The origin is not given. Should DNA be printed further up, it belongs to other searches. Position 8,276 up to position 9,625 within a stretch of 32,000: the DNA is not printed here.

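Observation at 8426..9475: MamK-family actin with no magnetosome genes nearby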

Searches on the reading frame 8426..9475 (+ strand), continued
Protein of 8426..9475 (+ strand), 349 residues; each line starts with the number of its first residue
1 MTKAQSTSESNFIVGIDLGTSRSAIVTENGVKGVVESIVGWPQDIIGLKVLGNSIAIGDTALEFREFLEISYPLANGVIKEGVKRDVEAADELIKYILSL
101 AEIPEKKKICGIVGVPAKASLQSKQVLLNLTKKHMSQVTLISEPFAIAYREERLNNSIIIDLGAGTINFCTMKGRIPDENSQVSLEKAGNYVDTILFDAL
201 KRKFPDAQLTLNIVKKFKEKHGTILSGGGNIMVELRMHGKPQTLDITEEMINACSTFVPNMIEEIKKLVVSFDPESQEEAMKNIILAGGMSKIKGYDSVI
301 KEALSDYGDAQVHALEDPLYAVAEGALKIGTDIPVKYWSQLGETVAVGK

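Call 12: find_encoding_contigs(protein=P0002, flank=10000, max_places=3)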
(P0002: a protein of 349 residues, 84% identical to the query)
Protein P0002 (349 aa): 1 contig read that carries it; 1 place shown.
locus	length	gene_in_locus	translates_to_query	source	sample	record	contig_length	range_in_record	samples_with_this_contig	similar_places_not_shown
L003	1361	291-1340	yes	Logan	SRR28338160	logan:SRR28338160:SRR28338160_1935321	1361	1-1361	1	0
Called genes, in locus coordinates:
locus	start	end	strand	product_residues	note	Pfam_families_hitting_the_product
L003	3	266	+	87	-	?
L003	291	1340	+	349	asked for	PF06723:MreB_Mbl, PF25229:Salactin (faint), PF00022:Actin (weak), PF25216:Volactin (faint)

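Call 15: find_related_loci(query=A1, collection=genome_contigs, flank=10000)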
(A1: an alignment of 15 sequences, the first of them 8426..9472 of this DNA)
Query A1 (349 aa) in genome_contigs; peptide patterns used: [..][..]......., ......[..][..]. (x = any residue, [..] = any of these).
600 stretches matched a pattern (row limit reached: there are more); 1 encode a relative of the query (tblastn E <= 1e-3); 1 distinct loci.
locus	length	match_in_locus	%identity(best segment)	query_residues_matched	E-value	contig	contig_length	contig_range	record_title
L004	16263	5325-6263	25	10-326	2e-7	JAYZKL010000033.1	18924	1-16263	MAG: Pseudomonadota bacterium isolate XB_MAG282 DB_MAG282_0033, whole genome shotgun sequence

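Call 16: list_cluster_members(proteins=[P0001, P0002, P0003, P0005, P0006, P0007, P0008, P0011, P0012, P0014])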
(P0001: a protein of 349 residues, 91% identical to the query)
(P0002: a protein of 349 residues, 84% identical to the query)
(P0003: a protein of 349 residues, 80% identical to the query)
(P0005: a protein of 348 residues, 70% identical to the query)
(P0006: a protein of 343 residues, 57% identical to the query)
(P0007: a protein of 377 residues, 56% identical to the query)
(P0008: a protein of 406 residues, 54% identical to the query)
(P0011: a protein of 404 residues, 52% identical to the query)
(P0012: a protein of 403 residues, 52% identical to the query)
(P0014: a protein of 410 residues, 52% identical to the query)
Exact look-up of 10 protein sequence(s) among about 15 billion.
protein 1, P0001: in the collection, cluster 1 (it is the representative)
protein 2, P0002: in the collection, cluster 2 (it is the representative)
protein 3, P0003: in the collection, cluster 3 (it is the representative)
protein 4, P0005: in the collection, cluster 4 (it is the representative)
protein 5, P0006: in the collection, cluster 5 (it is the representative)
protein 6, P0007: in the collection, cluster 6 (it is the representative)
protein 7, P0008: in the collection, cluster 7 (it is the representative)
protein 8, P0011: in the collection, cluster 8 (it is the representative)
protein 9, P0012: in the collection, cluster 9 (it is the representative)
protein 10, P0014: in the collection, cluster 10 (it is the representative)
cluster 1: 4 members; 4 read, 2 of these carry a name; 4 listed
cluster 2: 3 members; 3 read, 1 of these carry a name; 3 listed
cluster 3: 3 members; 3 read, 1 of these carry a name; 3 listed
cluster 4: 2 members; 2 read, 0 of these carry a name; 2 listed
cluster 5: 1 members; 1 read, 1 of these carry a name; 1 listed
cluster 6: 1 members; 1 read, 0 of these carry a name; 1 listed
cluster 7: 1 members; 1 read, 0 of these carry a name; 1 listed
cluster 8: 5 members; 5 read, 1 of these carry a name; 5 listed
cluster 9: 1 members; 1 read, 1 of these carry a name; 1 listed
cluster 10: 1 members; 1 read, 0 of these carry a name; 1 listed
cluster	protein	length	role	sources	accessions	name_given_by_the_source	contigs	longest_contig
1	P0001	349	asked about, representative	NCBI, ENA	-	-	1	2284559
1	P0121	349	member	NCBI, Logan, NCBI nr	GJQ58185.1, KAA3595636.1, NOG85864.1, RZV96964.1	MAG: hypothetical protein D8M57_03155 [Candidatus Scalindua sp. AMX11] | MAG: hypothetical protein DWQ00_16835 [Candidatus Scalindua sp.]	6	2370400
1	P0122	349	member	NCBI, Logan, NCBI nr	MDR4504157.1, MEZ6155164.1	MAG: rod shape-determining protein [Candidatus Scalindua sp.] | rod shape-determining protein [Candidatus Scalindua sp.]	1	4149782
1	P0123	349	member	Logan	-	-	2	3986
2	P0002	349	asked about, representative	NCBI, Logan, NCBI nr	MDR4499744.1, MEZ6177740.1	MAG: rod shape-determining protein [Candidatus Scalindua sp.] | rod shape-determining protein [Candidatus Scalindua sp.]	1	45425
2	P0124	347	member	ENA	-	-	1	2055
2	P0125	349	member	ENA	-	-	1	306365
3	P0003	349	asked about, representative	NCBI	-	-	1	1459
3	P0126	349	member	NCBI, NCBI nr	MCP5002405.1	MAG: hypothetical protein GY941_00400 [Planctomycetes bacterium] | hypothetical protein [Planctomycetota bacterium]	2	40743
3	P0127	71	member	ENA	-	-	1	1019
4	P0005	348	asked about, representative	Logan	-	-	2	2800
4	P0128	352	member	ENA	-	-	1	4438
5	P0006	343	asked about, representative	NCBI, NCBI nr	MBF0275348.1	MAG: rod shape-determining protein [Nitrospinae bacterium] | rod shape-determining protein [Nitrospinota bacterium]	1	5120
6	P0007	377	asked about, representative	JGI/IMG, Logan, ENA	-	-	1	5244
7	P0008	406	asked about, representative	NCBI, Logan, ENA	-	-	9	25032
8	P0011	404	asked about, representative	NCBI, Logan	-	-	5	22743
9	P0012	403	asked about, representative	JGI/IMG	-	rod shape-determining protein MreB and related proteins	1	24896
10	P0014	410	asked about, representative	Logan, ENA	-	-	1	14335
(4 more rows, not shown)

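Call 17: find_encoding_contigs(protein=P0008, flank=10000, max_places=2)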
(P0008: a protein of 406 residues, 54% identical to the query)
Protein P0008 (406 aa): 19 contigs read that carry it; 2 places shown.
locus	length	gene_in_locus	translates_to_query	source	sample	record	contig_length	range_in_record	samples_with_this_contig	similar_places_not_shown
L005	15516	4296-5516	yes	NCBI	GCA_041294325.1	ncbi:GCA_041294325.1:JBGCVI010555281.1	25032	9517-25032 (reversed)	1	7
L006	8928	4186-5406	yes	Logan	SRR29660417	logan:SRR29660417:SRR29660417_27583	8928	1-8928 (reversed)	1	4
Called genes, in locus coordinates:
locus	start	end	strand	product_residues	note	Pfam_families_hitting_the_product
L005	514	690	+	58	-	PF26391:MamI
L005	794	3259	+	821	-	PF00089:Trypsin, PF13365:Trypsin_2, PF00595:PDZ (faint), PF13180:PDZ_2, PF17820:PDZ_6 (weak), PF13180:PDZ_2 (weak), PF17820:PDZ_6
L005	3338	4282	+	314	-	-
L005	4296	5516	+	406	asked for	PF00022:Actin, PF06723:MreB_Mbl, PF25216:Volactin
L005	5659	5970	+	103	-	PF09685:MamF_MmsF (weak)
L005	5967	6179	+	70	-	-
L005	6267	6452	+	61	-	-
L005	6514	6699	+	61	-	-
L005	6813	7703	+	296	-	PF01545:Cation_efflux, PF16916:ZT_dimer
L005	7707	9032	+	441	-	PF03600:CitMHS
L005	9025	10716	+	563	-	PF00089:Trypsin (weak), PF13365:Trypsin_2, PF01925:TauE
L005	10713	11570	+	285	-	PF13180:PDZ_2 (weak), PF18509:MCR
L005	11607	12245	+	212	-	-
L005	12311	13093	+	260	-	PF04011:LemA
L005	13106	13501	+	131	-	PF12728:HTH_17 (weak)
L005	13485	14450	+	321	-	PF01545:Cation_efflux, PF16916:ZT_dimer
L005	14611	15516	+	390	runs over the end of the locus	PF01292:Ni_hydr_CYTB (faint), PF22113:Mtrc-MtrF_II-IV_dom (faint), PF18509:MCR (faint)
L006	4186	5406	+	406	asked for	PF00022:Actin, PF06723:MreB_Mbl, PF25216:Volactin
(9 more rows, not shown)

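Call 18: find_encoding_contigs(protein=P0012, flank=10000, max_places=2)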
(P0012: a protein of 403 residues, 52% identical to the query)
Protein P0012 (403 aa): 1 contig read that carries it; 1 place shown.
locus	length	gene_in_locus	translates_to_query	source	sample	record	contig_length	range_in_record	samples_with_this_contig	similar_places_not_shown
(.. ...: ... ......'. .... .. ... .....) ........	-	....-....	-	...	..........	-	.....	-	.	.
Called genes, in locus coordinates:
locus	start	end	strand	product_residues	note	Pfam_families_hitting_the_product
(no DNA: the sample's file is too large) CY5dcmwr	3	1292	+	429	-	?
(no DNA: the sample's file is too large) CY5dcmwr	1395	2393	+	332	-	-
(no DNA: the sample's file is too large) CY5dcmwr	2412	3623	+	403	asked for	PF00022:Actin, PF06723:MreB_Mbl, PF25229:Salactin (weak), PF25216:Volactin (weak)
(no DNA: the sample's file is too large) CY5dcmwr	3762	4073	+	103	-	PF09685:MamF_MmsF (weak)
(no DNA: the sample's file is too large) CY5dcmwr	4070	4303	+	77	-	-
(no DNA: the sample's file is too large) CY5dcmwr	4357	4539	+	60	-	-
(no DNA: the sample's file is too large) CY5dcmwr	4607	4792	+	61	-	-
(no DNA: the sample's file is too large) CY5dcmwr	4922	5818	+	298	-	PF01545:Cation_efflux, PF16916:ZT_dimer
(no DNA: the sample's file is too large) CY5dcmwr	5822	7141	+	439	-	PF03600:CitMHS, PF03605:DcuA_DcuB (weak)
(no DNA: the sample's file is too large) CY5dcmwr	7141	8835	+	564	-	PF00089:Trypsin, PF13365:Trypsin_2, PF01925:TauE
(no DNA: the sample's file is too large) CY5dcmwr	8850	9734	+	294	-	PF13180:PDZ_2 (weak), PF18509:MCR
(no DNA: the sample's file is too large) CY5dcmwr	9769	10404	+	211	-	-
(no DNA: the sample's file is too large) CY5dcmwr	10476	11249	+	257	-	PF04011:LemA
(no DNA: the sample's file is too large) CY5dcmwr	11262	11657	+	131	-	PF12728:HTH_17 (weak)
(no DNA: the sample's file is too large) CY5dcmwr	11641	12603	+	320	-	PF01545:Cation_efflux, PF16916:ZT_dimer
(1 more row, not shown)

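Call 19: find_encoding_contigs(protein=P0014, flank=10000, max_places=2)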
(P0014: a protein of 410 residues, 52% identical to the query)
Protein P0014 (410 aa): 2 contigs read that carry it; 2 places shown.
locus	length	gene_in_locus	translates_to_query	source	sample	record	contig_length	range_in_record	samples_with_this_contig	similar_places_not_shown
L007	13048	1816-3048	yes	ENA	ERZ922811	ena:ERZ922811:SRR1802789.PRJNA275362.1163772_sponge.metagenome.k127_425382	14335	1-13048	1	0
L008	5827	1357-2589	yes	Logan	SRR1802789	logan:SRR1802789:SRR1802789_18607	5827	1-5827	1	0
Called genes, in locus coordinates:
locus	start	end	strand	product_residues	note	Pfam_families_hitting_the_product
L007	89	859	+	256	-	-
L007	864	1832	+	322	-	-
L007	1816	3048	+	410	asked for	PF06723:MreB_Mbl, PF14450:FtsA (faint), PF00022:Actin, PF25216:Volactin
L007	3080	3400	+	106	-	PF09685:MamF_MmsF (weak)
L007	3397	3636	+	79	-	-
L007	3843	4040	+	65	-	-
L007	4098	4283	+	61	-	-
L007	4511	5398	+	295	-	PF01545:Cation_efflux, PF16916:ZT_dimer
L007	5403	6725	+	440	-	PF03600:CitMHS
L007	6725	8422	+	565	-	PF00089:Trypsin, PF13365:Trypsin_2, PF01925:TauE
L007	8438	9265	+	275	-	PF13180:PDZ_2 (weak), PF18509:MCR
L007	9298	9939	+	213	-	-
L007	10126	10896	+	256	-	PF04011:LemA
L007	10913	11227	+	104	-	-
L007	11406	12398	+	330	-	PF01545:Cation_efflux, PF16916:ZT_dimer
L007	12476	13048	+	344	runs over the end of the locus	PF18509:MCR (faint)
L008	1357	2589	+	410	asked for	PF06723:MreB_Mbl, PF14450:FtsA (faint), PF00022:Actin, PF25216:Volactin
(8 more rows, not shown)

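Call 21: find_encoding_contigs(protein=P0006, flank=10000, max_places=2)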
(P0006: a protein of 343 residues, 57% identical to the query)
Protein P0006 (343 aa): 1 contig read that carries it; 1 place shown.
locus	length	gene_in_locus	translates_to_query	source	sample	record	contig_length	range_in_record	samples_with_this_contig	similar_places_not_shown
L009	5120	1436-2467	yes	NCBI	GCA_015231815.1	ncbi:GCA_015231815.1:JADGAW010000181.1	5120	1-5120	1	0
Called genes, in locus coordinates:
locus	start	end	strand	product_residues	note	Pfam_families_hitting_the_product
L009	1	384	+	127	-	PF13180:PDZ_2, PF17820:PDZ_6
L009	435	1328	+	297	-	-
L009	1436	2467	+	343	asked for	PF00022:Actin (weak), PF06723:MreB_Mbl, PF25229:Salactin, PF25216:Volactin (faint)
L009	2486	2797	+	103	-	PF09685:MamF_MmsF (weak)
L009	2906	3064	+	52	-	-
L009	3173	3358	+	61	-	-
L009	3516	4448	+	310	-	PF01545:Cation_efflux, PF16916:ZT_dimer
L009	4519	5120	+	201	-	PF03600:CitMHS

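Call 22: find_encoding_contigs(protein=P0007, flank=10000, max_places=2)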
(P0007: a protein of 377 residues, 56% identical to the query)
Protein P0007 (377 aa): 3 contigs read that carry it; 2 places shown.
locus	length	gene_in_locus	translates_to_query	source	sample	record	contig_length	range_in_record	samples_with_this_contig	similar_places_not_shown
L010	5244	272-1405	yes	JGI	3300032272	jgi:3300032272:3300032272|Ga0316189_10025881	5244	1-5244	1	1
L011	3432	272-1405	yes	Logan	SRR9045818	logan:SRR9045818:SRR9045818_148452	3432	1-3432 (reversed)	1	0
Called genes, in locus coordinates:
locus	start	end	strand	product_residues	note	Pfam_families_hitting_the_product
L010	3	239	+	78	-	?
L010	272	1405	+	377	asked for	PF00022:Actin, PF06723:MreB_Mbl, PF25229:Salactin (weak)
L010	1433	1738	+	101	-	PF09685:MamF_MmsF (weak)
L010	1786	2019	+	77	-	PF06305:LapA_dom (faint)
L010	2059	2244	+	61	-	-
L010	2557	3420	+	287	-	PF01545:Cation_efflux, PF16916:ZT_dimer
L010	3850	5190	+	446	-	PF03600:CitMHS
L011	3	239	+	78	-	?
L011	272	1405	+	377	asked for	PF00022:Actin, PF06723:MreB_Mbl, PF25229:Salactin (weak)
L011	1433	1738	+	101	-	PF09685:MamF_MmsF (weak)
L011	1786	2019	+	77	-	PF06305:LapA_dom (faint)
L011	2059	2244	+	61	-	-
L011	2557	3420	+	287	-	PF01545:Cation_efflux, PF16916:ZT_dimer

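Call 28: search_solved_structures(query=window:8426-9472:+, max_evalue=0.001, show_alignments=2)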
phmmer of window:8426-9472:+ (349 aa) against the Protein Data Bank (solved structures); distinct sequences matched with E-value up to 0.001: 8.
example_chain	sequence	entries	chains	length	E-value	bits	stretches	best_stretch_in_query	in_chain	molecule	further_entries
5ljw_A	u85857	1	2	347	6.9e-86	291.8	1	3-344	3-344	Actin-like ATPase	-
5jyg_A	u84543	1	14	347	1.3e-85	290.8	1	3-344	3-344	Actin-like ATPase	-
5ljv_A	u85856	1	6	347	1.8e-85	290.4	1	3-344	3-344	Actin-like ATPase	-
8r2n_A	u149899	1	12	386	3.9e-37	131.6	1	5-332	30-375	Actin/actin family protein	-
4czl_A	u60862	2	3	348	1.1e-11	47.9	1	14-329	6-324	ROD SHAPE-DETERMINING PROTEIN MREB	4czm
4cze_A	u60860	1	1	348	1.5e-11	47.5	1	14-329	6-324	ROD SHAPE-DETERMINING PROTEIN MREB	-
4czf_A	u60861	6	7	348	1.5e-11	47.5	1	14-329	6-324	ROD SHAPE-DETERMINING PROTEIN MREB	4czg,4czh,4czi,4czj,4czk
7bvy_A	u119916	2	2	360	8.2e-07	31.9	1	13-299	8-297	Cell shape determining protein MreB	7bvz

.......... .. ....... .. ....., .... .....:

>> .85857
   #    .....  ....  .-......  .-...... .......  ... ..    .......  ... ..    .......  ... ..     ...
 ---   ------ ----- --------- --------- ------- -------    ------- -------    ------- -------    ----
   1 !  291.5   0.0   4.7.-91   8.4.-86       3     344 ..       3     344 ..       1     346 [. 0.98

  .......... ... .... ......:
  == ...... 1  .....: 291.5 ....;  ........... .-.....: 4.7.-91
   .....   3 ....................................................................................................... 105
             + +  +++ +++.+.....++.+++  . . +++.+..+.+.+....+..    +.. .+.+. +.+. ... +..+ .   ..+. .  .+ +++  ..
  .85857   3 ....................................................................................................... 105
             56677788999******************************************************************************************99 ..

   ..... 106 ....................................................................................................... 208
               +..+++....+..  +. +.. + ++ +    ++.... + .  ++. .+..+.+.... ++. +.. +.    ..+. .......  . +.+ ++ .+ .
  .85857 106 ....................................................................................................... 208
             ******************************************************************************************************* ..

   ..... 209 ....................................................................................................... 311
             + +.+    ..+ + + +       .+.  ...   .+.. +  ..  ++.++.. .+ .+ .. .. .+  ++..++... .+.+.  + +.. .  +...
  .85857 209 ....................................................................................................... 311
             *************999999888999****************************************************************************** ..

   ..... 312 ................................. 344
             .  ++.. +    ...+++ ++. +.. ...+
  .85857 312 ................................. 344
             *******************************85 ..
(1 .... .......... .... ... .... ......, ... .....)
